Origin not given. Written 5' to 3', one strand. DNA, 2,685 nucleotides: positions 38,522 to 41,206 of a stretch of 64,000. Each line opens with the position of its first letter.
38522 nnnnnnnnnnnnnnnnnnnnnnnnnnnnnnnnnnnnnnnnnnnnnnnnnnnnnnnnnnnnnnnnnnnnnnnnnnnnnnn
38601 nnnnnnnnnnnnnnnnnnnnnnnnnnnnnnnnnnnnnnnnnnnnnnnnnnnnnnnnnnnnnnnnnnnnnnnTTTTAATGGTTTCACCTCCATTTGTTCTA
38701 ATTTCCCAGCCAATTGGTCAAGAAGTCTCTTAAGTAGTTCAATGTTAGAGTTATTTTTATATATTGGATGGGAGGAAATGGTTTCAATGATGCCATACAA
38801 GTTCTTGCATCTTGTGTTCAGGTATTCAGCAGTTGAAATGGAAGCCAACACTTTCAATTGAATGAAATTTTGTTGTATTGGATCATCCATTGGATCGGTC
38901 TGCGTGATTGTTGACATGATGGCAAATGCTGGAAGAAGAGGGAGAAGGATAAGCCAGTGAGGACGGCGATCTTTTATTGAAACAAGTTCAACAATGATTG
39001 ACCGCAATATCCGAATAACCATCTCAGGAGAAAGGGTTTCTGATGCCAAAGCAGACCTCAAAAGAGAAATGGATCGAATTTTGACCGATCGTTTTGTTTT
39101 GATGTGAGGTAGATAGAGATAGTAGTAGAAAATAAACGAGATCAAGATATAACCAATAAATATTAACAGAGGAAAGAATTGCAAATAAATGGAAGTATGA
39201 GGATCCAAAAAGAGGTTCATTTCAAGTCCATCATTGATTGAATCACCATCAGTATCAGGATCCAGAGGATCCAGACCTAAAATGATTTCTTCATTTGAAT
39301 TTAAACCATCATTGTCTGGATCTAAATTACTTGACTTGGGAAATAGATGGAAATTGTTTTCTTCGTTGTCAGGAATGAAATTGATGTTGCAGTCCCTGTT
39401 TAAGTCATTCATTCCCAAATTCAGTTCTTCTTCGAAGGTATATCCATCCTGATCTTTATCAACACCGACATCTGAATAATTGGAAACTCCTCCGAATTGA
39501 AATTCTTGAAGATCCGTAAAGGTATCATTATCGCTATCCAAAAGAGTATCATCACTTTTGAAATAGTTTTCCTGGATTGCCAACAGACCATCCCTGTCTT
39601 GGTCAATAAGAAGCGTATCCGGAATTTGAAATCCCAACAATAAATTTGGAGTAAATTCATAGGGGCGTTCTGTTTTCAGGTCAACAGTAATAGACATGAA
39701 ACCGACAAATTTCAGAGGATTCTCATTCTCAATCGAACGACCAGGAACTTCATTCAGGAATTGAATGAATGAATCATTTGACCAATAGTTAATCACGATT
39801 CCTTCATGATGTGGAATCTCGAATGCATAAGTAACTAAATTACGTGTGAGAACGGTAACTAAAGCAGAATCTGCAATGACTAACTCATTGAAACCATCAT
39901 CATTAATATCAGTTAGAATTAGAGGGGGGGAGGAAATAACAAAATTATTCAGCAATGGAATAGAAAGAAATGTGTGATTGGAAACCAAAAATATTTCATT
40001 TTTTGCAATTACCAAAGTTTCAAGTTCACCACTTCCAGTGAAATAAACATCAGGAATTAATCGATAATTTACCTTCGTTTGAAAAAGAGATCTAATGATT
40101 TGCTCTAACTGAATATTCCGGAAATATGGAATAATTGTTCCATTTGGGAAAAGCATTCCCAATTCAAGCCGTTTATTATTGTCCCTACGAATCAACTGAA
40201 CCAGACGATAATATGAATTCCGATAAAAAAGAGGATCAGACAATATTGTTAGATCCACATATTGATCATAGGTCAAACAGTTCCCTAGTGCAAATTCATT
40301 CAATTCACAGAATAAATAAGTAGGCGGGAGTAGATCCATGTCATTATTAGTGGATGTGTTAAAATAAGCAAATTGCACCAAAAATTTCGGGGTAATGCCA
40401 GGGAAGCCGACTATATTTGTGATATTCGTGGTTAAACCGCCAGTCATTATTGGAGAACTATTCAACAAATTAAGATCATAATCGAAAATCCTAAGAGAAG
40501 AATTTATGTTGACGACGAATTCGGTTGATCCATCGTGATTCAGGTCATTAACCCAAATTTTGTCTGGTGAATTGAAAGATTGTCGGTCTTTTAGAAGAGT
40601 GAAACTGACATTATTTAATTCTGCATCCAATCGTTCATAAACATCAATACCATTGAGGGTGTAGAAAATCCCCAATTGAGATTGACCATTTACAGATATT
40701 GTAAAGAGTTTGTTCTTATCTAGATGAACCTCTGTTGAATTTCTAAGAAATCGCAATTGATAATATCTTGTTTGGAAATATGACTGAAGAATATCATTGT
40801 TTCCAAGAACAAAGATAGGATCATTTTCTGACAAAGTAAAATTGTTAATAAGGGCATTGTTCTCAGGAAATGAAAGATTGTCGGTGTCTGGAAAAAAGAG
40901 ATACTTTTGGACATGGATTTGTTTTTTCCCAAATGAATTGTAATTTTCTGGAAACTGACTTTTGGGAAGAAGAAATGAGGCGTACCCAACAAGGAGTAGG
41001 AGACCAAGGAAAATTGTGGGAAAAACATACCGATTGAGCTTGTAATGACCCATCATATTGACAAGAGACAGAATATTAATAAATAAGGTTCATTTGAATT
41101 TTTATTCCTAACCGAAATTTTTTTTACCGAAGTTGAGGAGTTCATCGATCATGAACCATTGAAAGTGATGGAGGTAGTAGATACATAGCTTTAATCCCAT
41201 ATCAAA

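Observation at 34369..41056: Tightly coupled four-gene operon: two anchored TSP3-repeat surface proteins (FG-GAP-like and SBBP beta-propeller) plus two polytopic membrane proteins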

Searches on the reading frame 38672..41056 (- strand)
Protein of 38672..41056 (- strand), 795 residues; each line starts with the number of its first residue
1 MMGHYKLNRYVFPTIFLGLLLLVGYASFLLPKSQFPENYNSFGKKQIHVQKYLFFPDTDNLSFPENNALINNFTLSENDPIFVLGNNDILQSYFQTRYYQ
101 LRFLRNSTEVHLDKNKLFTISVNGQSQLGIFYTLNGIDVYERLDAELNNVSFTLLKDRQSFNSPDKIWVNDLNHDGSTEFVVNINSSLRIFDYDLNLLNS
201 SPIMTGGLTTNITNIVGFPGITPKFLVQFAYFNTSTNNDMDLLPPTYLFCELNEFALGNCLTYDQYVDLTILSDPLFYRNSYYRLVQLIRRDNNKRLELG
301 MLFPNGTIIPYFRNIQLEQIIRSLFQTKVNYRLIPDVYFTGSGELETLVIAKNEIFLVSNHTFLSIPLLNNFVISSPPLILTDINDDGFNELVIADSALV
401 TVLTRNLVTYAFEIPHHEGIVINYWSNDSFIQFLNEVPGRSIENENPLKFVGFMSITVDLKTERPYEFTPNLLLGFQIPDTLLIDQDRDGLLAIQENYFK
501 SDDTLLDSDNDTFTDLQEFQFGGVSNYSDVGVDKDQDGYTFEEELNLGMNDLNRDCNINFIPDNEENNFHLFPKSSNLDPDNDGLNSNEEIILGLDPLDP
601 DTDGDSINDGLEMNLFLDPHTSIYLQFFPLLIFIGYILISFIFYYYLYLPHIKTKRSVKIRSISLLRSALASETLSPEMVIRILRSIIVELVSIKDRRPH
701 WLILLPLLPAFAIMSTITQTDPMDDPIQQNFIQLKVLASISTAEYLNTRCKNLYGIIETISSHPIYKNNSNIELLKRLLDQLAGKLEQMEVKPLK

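Call 3: search_protein_families(library=pfam, proteins=[window:38672-41056:-], max_evalue=1)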
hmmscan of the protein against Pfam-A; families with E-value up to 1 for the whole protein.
window:38672-41056:- (795 aa): 1 family
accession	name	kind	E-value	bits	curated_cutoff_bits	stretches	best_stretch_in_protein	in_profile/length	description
PF13517.12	FG-GAP_3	-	0.51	11.4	26.9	0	171-215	1-46/61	FG-GAP-like repeat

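Call 4: search_protein_families(library=ncbifam, proteins=[window:38672-41056:-], max_evalue=1)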
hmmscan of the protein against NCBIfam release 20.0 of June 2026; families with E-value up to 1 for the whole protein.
window:38672-41056:- (795 aa): 3 families
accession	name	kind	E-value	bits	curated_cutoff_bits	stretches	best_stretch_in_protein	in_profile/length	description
NF047639.1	throspo3_MtsD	equivalog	2.2e-07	29.4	800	2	484-556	459-532/651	cell-cell cohesion protein MtsD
NF033951.2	Cas12d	equivalog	0.045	12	250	1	33-126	745-835/1180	type V CRISPR-associated protein Cas12d/CasY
NF033765.2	gliding_CglD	equivalog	0.084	10.6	400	1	549-612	235-299/1124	adventurous gliding motility lipoprotein CglD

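Call 9: find_homologous_proteins(query=window:38672-41056:-, max_evalue=0.001)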
Query window:38672-41056:- (795 aa): 1 proteins with E <= 0.001 among 8000 candidates.
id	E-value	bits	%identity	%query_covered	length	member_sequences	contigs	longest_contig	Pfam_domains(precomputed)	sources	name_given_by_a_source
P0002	0.0e+0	1778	100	100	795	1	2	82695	-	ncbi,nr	ncbi:MAG: hypothetical protein D6732_07075 [Methanobacteriota archaeon]|nr:MAG: hypothetical protein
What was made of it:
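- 38669..41056 (-): Gene A, 795 aa, a type-I anchored surface protein. It has a leader or anchor at aa 11-30 and a beta-rich, acidic, sequon-rich head at aa 31-484. The head carries two DxNxDG loops (40505-40558 and 39869-39922). About 5 degenerate TSP3 repeats lie at aa 485-612 (39221-39604), the TM helix at aa 625-645 (39122-39184), and a 150-aa basic tail at 38672-39121. No homologue other than itself (call 9).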

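Call 21: search_protein_families(library=phrogs, proteins=[window:38672-41056:-], max_evalue=0.1)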
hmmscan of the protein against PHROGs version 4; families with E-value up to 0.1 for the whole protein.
window:38672-41056:- (795 aa): 0 families

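Call 22: search_protein_families(library=padloc, proteins=[window:38672-41056:-], max_evalue=0.1)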
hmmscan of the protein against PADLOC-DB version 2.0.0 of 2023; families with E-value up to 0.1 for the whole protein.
window:38672-41056:- (795 aa): 1 family
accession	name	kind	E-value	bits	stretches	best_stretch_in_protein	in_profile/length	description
PDLC01873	CARF3--CARF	-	0.021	12.7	1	736-783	136-181/208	-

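Call 25: search_solved_structures(query=window:38672-41056:-, max_evalue=1)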
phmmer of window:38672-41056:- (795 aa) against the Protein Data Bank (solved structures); distinct sequences matched with E-value up to 1: 1.
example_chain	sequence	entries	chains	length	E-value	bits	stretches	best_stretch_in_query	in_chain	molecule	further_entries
4qtq_A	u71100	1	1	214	0.39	12.1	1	347-395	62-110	XAC2610 protein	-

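Call 62: find_related_loci(query=window:38672-41056:-, collection=viral_contigs, flank=5000)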
Query window:38672-41056:- (795 aa) in viral_contigs; peptide patterns used: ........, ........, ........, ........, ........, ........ (x = any residue, [..] = any of these).
7 stretches matched a pattern, but none encodes a relative of the query by tblastn (E <= 1e-3).

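Call 82: find_encoding_contigs(protein=P0002, flank=10000, max_places=4)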
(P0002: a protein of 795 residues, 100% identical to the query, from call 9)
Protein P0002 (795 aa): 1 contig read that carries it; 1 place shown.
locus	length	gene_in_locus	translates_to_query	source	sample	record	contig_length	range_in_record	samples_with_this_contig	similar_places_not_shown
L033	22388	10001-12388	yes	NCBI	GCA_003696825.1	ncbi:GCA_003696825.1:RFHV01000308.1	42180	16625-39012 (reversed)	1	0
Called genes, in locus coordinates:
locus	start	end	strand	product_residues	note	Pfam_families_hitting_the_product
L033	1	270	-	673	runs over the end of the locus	PF01433:Peptidase_M1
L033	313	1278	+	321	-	PF02265:S1-P1_nuclease (weak), PF00882:Zn_dep_PLPC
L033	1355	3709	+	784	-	PF02903:Alpha-amylase_N, PF00128:Alpha-amylase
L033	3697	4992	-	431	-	PF14821:Thr_synth_N, PF00291:PALP, PF24857:THR4_C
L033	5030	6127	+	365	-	PF02086:MethyltransfD12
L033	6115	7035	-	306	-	PF00288:GHMP_kinases_N, PF08544:GHMP_kinases_C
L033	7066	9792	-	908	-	PF00133:tRNA-synt_1, PF09334:tRNA-synt_1g, PF13603:tRNA-synt_1_2, PF08264:Anticodon_1, PF10458:Val_tRNA-synt_C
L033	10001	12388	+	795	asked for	-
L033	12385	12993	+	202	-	-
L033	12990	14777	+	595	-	-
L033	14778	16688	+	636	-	PF18884:TSP3_bac (faint)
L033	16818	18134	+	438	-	-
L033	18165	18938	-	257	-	PF14023:Bestrophin-like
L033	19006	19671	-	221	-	-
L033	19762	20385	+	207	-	PF01949:Endo_dU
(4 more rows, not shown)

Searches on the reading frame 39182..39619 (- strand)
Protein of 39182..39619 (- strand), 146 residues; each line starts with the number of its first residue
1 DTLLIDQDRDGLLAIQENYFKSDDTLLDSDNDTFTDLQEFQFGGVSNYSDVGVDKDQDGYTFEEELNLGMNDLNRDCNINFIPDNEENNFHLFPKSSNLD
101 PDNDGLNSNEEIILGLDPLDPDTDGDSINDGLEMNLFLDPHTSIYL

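Call 83: search_protein_families(library=pfam, proteins=[window:39182-39619:-], max_evalue=10)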
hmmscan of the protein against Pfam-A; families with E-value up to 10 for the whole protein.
window:39182-39619:- (146 aa): 1 family
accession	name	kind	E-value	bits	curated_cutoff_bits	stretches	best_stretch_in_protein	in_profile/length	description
PF18884.5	TSP3_bac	-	0.074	13.4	25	2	100-121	1-22/22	Bacterial TSP3 repeat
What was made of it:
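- On TSP3_bac (PF18884), 795-aa protein: Pfam gives only 13.4 bits, E=0.074 (call 83).
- Checked: Pfam TSP3_bac gives only E=0.074 (call 83).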

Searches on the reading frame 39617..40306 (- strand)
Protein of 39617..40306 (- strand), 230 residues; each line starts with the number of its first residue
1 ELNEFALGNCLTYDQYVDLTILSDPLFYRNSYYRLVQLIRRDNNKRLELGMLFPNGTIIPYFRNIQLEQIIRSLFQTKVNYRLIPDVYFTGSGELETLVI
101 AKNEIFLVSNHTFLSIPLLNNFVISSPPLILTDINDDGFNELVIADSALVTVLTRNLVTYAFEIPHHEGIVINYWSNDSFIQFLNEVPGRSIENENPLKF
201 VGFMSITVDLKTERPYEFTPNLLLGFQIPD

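Call 45: search_protein_families(library=pfam, proteins=[window:39617-40306:-], max_evalue=10)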
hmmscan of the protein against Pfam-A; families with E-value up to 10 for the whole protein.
window:39617-40306:- (230 aa): 2 families
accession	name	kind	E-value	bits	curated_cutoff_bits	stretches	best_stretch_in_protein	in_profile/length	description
PF13855.12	LRR_8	-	0.031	14.5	27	1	84-125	16-57/61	Leucine rich repeat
PF03948.19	Ribosomal_L9_C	-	0.31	11.9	23.2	0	186-213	48-75/86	Ribosomal protein L9, C-terminal domain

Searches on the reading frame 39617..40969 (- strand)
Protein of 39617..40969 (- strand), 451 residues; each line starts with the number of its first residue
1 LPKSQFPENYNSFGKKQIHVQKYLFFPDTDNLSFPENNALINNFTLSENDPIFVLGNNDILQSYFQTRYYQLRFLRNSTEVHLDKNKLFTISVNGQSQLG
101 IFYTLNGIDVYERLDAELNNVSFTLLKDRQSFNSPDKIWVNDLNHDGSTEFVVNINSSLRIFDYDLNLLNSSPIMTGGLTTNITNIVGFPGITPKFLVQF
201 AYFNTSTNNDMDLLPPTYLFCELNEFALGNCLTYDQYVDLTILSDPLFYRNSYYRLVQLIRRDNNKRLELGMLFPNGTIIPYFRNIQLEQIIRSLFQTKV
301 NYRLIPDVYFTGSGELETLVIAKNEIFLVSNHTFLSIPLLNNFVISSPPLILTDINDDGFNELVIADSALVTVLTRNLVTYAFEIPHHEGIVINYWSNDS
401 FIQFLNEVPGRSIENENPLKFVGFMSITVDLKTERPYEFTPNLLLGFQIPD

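Call 45: search_protein_families(library=pfam, proteins=[window:39617-40969:-], max_evalue=10)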
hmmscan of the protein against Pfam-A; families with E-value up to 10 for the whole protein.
window:39617-40969:- (451 aa): 2 families
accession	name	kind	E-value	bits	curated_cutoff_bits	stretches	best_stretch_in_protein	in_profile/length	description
PF13517.12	FG-GAP_3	-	0.015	16.3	26.9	1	142-186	1-46/61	FG-GAP-like repeat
PF01839.29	FG-GAP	-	0.041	14.2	22.1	1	353-366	8-21/37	FG-GAP repeat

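Call 55: predict_structure(protein=window:39617-40969:-)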
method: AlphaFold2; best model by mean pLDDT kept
length: 451 residues; sequences in the alignment: 1
mean_pLDDT: 32.9   pTM: 0.19
mean pLDDT of the five models: 32.9, 26.9, 26.8, 26.2, 26.0
residues with pLDDT >= 90: 0; 70-90: 0; 50-70: 10; < 50: 441
segments of 3 or more residues with pLDDT < 50: 1-400, 408-411, 415-451
pLDDT, mean of each block of 10 residues (from residue 1): 30 26 32 28 31 31 28 33 32 37 31 36 35 31 32 27 24 23 26 33 30 33 33 33 30 33 36 34 33 28 27 33 35 30 31 35 36 32 36 42 50 48 39 37 42 38
secondary structure, 60 per line:
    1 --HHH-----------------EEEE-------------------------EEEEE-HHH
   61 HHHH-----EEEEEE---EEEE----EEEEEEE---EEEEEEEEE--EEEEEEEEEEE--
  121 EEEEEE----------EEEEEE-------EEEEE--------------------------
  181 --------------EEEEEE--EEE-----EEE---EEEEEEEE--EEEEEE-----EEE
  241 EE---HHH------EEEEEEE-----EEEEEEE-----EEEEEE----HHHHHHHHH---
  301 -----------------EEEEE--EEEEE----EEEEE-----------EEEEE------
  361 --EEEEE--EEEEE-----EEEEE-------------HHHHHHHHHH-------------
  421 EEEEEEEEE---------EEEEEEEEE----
elements in order: E23-26 E52-56 H58-64 E70-75 E79-82 E87-93 E97-105 E108-118 E121-126 E137-142 E150-154 E195-200 E203-205 E211-213 E217-224 E227-232 E238-242 E255-261 E267-273 E279-284 H289-297 E318-322 E325-329 E334-338 E350-354 E363-367 E370-374 E380-384 H398-407 E421-429 E439-447
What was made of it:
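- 38669..41056 (-): The AF2 model was unusable (pLDDT 33, call 55).
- On FG-GAP / integrin-alpha propeller (PF01839, PF13517): Blade count is not testable because the model has pLDDT 33 (call 55).
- Closest known: Integrin alpha / FG-GAP. Different: Only 2 motifs are seen in about 450 aa instead of a 7-blade repeat pattern, and no structure is available (calls 45, 55).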
